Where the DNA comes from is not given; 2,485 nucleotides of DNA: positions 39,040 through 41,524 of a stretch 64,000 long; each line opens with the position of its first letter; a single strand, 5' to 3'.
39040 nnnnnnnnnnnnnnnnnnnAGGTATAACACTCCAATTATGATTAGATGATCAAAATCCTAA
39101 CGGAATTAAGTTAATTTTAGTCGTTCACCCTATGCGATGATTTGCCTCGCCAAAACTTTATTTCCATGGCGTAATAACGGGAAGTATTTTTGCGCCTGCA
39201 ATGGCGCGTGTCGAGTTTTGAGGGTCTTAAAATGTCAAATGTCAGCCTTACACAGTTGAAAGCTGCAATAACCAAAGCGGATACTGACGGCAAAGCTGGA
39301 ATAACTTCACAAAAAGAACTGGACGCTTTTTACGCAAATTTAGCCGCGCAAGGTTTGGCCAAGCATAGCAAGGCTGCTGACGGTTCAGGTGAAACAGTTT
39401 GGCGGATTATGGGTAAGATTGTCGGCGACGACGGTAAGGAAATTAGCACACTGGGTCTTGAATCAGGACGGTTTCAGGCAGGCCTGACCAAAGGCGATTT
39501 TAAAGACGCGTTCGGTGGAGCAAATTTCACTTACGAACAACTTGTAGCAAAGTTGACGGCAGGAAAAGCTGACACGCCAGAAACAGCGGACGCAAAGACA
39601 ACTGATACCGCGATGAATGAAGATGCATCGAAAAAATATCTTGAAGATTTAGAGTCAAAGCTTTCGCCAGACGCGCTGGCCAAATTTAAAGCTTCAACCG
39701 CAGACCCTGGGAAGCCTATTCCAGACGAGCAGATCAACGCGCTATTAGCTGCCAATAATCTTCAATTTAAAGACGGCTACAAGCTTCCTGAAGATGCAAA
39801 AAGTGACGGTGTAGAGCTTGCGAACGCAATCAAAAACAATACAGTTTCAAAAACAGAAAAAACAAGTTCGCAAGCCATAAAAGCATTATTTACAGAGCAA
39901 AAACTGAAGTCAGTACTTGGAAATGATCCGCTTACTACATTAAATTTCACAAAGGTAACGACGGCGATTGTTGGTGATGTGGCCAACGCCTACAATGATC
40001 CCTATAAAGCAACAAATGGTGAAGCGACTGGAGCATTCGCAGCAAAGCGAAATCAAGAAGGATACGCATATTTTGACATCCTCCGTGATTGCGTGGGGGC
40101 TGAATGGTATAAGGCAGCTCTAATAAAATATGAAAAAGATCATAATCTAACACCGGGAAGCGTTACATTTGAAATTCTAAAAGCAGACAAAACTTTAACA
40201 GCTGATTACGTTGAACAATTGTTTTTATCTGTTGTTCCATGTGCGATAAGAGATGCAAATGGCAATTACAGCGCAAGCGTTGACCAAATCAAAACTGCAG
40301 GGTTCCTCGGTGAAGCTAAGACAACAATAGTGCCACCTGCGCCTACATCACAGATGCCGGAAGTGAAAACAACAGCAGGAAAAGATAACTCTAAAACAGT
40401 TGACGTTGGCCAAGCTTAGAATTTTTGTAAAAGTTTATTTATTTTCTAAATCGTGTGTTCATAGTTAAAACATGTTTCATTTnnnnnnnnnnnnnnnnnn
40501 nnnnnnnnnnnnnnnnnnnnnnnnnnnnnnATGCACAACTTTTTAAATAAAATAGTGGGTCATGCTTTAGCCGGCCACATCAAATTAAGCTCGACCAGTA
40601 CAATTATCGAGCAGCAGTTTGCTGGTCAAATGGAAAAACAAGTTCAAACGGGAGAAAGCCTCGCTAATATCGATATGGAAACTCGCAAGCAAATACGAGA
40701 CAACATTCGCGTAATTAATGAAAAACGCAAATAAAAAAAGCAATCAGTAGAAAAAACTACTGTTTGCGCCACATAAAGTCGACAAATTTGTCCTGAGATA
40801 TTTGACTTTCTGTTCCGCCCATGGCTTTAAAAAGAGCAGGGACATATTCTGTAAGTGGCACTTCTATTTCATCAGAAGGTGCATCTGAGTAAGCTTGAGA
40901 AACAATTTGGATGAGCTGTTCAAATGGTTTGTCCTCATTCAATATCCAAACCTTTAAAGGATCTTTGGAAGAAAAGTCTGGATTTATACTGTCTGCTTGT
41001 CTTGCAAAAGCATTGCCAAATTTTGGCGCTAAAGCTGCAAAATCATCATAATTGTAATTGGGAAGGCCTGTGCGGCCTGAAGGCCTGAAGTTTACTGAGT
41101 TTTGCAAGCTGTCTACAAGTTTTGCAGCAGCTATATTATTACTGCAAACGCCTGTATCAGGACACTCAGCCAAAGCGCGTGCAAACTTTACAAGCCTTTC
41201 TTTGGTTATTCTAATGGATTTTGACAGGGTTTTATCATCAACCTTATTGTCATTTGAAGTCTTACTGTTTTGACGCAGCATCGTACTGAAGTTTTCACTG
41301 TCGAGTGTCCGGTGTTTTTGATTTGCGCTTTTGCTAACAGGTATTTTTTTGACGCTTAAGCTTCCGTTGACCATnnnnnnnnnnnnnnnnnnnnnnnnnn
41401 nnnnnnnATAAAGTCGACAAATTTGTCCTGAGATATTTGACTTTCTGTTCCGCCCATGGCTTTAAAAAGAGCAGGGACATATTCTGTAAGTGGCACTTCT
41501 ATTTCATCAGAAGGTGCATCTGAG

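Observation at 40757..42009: Tandem pair of 205-aa genes: 423 nt virtually identical at the 3' ends, divergent 5' thirds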

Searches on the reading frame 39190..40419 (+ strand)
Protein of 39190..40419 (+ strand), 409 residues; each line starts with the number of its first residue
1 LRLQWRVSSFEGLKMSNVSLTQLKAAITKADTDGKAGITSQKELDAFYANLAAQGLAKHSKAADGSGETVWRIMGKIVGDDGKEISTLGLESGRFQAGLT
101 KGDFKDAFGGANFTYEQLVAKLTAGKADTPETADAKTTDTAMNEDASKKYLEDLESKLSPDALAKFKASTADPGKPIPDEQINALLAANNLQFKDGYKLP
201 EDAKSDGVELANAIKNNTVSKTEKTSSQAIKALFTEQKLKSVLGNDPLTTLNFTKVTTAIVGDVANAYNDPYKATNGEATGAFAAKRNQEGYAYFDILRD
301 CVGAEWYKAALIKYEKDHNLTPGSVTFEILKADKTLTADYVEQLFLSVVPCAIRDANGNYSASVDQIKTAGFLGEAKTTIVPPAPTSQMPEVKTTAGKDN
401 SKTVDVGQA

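Call 5: search_protein_families(library=pfam, proteins=[window:39190-40419:+], max_evalue=0.1)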
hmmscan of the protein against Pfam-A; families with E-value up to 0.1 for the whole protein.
window:39190-40419:+ (409 aa): 0 families

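Call 6: search_protein_families(library=ncbifam, proteins=[window:39190-40419:+], max_evalue=0.1)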
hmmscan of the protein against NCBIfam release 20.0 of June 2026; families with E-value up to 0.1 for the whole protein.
window:39190-40419:+ (409 aa): 0 families

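Call 57: search_solved_structures(query=window:39190-40419:+, max_evalue=1)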
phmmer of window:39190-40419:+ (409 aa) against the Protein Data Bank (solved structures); distinct sequences matched with E-value up to 1: 0.

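Call 68: search_protein_families(library=phrogs, proteins=[window:39190-40419:+], max_evalue=0.01)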
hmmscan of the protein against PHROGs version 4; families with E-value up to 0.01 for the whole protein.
window:39190-40419:+ (409 aa): 0 families

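Call 69: search_protein_families(library=padloc, proteins=[window:39190-40419:+], max_evalue=0.01)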
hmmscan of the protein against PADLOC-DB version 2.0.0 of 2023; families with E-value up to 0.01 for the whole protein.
window:39190-40419:+ (409 aa): 0 families

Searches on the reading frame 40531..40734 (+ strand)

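Call 5: search_protein_families(library=pfam, proteins=[window:40531-40734:+], max_evalue=0.1)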
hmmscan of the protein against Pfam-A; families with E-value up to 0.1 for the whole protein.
window:40531-40734:+ (67 aa): 1 family
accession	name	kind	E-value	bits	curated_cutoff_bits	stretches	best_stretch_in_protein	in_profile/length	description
PF10657.14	RC-P840_PscD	-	0.072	13.8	23.5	1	14-62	55-103/144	Photosystem P840 reaction centre protein PscD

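Call 6: search_protein_families(library=ncbifam, proteins=[window:40531-40734:+], max_evalue=0.1)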
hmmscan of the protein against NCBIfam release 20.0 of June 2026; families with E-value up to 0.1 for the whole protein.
window:40531-40734:+ (67 aa): 0 families

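Call 68: search_protein_families(library=phrogs, proteins=[window:40531-40734:+], max_evalue=0.01)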
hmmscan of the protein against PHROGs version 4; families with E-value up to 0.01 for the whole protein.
window:40531-40734:+ (67 aa): 0 families

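Call 69: search_protein_families(library=padloc, proteins=[window:40531-40734:+], max_evalue=0.01)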
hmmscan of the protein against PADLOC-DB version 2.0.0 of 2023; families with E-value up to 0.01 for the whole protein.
window:40531-40734:+ (67 aa): 0 families

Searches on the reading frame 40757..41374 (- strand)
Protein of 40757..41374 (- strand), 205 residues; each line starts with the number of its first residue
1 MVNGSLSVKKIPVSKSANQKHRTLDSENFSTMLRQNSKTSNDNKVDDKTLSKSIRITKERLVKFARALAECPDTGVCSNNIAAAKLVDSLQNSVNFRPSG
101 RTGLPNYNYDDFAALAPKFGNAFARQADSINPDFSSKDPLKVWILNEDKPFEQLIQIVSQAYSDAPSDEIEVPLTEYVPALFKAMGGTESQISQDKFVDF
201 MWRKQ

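Call 5: search_protein_families(library=pfam, proteins=[window:40757-41374:-], max_evalue=0.1)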
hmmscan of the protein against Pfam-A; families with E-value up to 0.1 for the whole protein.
window:40757-41374:- (205 aa): 0 families

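Call 6: search_protein_families(library=ncbifam, proteins=[window:40757-41374:-], max_evalue=0.1)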
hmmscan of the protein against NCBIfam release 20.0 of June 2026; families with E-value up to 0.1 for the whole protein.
window:40757-41374:- (205 aa): 0 families

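Call 68: search_protein_families(library=phrogs, proteins=[window:40757-41374:-], max_evalue=0.01)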
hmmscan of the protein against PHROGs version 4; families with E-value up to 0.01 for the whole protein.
window:40757-41374:- (205 aa): 0 families

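Call 69: search_protein_families(library=padloc, proteins=[window:40757-41374:-], max_evalue=0.01)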
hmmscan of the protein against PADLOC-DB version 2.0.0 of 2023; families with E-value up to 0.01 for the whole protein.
window:40757-41374:- (205 aa): 0 families
